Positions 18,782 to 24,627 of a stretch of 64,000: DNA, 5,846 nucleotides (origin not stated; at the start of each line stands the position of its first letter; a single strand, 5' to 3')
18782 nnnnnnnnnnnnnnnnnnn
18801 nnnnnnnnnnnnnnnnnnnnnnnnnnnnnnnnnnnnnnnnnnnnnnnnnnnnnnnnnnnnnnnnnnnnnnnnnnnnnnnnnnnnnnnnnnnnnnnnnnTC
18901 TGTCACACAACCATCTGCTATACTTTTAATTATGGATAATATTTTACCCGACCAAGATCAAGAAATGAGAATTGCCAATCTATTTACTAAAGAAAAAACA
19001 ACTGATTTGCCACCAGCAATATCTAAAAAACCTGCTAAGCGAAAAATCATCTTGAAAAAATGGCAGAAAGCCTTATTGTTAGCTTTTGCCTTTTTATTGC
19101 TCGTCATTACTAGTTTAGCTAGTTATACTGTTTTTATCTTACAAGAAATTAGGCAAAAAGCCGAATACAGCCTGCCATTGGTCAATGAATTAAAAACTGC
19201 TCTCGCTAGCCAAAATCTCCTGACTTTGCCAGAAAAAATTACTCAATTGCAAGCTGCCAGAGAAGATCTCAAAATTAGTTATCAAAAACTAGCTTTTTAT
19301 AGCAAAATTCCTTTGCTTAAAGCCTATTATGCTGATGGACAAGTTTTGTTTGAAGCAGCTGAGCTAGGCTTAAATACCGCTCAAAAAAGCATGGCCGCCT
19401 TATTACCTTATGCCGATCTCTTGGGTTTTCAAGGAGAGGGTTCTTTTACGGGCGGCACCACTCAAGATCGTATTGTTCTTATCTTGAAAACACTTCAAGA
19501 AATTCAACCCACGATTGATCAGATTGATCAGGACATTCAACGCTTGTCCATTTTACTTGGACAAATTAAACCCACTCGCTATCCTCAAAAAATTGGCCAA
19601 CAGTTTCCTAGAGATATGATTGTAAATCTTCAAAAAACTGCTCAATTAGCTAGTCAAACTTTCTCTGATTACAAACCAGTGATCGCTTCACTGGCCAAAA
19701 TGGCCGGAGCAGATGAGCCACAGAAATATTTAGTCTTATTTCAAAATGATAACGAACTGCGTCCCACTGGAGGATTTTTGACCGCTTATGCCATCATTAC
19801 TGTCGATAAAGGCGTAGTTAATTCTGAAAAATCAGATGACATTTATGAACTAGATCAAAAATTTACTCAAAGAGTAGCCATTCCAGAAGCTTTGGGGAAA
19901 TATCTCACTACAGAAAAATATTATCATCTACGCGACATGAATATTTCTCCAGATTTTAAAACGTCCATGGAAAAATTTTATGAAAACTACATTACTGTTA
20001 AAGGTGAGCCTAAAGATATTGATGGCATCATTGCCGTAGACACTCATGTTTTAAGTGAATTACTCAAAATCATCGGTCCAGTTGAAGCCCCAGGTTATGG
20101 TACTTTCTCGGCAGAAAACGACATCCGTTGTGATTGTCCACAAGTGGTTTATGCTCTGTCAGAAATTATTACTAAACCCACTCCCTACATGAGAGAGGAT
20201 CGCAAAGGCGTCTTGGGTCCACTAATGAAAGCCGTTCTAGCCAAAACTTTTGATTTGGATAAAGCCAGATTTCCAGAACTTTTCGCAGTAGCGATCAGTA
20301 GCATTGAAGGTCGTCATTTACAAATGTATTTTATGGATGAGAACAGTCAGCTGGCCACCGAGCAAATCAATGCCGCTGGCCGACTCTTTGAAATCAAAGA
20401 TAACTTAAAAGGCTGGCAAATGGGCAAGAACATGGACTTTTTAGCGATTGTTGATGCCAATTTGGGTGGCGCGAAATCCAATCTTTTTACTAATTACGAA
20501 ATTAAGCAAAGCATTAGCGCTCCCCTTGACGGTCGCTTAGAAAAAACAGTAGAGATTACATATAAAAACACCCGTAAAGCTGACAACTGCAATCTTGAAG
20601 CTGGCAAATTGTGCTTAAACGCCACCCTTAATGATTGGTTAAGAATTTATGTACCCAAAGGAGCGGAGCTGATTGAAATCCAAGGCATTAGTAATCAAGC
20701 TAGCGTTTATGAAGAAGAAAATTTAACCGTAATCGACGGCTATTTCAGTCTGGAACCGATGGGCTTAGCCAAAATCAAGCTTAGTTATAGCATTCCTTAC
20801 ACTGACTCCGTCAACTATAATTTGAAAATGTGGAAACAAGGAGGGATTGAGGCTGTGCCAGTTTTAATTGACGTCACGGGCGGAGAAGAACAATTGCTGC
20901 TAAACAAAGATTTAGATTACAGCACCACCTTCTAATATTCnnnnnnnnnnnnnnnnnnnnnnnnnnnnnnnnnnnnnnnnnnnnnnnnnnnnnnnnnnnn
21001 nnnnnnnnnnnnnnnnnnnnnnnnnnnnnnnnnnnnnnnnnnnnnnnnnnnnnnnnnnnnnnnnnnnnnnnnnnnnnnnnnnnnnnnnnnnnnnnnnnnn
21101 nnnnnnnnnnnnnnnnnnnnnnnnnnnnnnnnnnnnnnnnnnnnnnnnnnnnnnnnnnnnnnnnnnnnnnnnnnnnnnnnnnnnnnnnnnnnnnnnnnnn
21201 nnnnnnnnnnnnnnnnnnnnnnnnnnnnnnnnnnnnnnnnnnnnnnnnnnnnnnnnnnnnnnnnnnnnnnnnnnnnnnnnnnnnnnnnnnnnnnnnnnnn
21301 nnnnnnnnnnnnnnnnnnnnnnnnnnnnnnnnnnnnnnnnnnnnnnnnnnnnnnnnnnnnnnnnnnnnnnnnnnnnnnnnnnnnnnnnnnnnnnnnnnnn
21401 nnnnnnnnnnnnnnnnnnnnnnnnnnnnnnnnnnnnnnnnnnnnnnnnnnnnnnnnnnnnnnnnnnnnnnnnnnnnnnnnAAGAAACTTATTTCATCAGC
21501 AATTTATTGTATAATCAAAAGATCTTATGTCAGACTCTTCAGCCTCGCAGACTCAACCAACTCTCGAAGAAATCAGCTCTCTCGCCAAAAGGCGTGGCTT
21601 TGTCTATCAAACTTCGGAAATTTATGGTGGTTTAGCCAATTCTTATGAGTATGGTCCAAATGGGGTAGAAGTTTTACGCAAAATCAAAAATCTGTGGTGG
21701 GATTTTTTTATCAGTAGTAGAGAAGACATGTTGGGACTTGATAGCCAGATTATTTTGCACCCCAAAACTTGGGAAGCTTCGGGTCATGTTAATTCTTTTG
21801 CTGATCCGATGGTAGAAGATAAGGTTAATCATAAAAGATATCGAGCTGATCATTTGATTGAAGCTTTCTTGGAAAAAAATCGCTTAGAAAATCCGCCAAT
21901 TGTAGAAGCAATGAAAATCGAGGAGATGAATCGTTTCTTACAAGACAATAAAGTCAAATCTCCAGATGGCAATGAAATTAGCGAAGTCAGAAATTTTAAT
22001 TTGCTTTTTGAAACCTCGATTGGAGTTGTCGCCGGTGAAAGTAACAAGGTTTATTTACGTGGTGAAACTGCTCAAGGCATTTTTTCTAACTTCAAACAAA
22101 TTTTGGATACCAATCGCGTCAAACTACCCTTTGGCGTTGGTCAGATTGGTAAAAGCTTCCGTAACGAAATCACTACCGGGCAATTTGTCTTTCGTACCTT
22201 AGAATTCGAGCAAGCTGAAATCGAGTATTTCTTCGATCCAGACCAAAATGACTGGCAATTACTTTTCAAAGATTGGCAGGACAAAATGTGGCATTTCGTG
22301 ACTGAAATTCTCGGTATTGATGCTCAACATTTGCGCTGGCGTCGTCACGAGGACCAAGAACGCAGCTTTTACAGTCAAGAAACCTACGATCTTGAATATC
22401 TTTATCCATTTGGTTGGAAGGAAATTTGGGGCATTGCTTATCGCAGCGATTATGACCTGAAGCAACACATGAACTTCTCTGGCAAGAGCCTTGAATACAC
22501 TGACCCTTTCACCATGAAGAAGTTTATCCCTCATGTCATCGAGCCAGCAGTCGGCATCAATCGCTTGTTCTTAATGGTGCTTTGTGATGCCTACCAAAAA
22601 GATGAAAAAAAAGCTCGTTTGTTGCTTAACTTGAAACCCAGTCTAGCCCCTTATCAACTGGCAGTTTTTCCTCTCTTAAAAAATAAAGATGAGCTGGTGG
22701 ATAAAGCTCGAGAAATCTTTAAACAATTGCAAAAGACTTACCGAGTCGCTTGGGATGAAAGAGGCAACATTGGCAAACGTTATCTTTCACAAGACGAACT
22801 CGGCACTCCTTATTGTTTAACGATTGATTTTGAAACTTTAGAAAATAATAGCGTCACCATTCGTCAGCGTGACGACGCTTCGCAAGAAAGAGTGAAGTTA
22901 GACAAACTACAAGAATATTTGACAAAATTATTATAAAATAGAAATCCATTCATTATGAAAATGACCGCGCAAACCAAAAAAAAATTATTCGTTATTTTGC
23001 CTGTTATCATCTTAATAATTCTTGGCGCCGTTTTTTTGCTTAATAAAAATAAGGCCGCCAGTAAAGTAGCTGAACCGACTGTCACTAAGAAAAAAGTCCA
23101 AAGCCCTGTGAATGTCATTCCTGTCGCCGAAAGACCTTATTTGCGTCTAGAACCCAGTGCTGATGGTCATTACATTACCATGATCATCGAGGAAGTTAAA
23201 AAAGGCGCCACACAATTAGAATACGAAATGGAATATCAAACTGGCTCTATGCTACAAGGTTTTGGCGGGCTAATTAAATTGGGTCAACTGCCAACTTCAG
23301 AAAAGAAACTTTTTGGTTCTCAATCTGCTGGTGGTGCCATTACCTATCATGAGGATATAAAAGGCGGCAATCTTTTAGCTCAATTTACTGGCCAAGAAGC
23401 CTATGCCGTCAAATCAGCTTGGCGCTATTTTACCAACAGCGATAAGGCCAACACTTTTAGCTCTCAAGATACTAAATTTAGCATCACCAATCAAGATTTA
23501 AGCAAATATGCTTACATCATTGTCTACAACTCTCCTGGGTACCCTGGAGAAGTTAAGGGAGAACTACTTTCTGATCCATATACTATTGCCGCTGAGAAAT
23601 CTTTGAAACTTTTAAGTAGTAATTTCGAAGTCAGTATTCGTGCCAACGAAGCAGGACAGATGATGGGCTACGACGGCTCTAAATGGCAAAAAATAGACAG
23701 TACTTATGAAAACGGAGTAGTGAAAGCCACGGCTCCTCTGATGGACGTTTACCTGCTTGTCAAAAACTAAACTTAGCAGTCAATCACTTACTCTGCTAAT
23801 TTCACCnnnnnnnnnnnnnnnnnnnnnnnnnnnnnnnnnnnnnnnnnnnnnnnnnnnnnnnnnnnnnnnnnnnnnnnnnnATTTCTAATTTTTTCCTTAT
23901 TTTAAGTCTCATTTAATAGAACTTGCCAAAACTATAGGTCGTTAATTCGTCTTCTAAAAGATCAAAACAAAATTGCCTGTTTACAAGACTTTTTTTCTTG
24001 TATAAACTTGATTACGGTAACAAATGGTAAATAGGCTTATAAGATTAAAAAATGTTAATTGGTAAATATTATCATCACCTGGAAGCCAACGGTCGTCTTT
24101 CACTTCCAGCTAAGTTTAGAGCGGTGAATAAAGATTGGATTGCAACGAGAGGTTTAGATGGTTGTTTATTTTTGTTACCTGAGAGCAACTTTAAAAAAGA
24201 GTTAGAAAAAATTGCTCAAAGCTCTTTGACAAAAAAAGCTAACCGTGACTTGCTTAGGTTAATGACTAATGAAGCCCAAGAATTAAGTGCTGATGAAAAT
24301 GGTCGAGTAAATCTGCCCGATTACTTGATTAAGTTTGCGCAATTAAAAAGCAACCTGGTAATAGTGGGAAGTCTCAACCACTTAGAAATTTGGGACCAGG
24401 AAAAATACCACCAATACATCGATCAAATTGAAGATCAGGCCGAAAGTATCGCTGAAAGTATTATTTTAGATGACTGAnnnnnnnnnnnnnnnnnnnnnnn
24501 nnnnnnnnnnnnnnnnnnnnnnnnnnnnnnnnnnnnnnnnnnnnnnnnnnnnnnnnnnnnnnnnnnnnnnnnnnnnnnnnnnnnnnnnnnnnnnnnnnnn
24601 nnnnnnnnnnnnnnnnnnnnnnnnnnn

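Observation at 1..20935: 21-kb co-directional surface-glycan supercluster with two ArnT/PMT-like GT-C enzymes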

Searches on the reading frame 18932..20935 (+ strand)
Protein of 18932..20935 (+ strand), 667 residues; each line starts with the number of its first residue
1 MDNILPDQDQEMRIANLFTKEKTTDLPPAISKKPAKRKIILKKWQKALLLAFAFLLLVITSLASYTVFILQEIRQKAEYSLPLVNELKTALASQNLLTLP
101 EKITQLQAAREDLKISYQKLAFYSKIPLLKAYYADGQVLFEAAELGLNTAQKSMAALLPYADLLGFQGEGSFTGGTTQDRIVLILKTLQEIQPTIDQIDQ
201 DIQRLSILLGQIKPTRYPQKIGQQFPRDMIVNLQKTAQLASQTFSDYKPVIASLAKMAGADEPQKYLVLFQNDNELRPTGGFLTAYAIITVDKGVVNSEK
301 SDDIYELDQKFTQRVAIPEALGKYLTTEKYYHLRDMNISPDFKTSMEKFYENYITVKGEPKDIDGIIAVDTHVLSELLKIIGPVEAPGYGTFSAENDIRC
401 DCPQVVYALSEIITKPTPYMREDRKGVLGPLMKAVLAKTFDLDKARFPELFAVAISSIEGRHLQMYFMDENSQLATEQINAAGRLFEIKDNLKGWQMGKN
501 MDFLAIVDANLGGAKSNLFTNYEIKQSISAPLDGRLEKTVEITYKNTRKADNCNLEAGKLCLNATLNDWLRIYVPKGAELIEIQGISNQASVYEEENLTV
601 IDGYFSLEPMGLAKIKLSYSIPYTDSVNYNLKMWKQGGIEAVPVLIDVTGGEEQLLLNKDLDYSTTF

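Call 4: search_protein_families(library=pfam, proteins=[window:18932-20935:+])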
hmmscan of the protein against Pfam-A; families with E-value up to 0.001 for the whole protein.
window:18932-20935:+ (667 aa): 1 family
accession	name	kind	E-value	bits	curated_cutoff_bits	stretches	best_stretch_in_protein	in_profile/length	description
PF13196.11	DUF4012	-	8.9e-27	94.8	28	1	261-396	1-134/144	Protein of unknown function (DUF4012)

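Call 8: search_protein_families(library=ncbifam, proteins=[window:18932-20935:+], max_evalue=0.01)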
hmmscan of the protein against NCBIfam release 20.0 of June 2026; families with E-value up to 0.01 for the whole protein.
window:18932-20935:+ (667 aa): 0 families

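Call 46: search_solved_structures(query=window:18932-20935:+, max_evalue=10)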
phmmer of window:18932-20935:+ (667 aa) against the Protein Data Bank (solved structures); distinct sequences matched with E-value up to 10: 0.

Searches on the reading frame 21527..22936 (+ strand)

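Call 9: search_protein_families(library=pfam, proteins=[window:21527-22936:+])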
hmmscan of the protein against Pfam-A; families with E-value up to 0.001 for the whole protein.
window:21527-22936:+ (469 aa): 2 families
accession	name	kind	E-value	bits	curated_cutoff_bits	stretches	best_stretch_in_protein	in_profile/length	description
PF03129.25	HGTP_anticodon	-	7.4e-20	71.4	21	1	377-467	1-93/94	Anticodon binding domain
PF00587.30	tRNA-synt_2b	-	3.4e-06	27.7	29.3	1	173-352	9-176/179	tRNA synthetase class II core domain (G, H, P, S and T)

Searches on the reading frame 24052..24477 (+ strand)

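Call 9: search_protein_families(library=pfam, proteins=[window:24052-24477:+])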
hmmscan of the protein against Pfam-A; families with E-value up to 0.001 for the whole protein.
window:24052-24477:+ (141 aa): 1 family
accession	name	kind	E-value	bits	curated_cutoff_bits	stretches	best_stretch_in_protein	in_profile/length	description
PF02381.23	MraZ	-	4.4e-28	97.5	23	2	71-135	1-66/72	MraZ protein, putative antitoxin-like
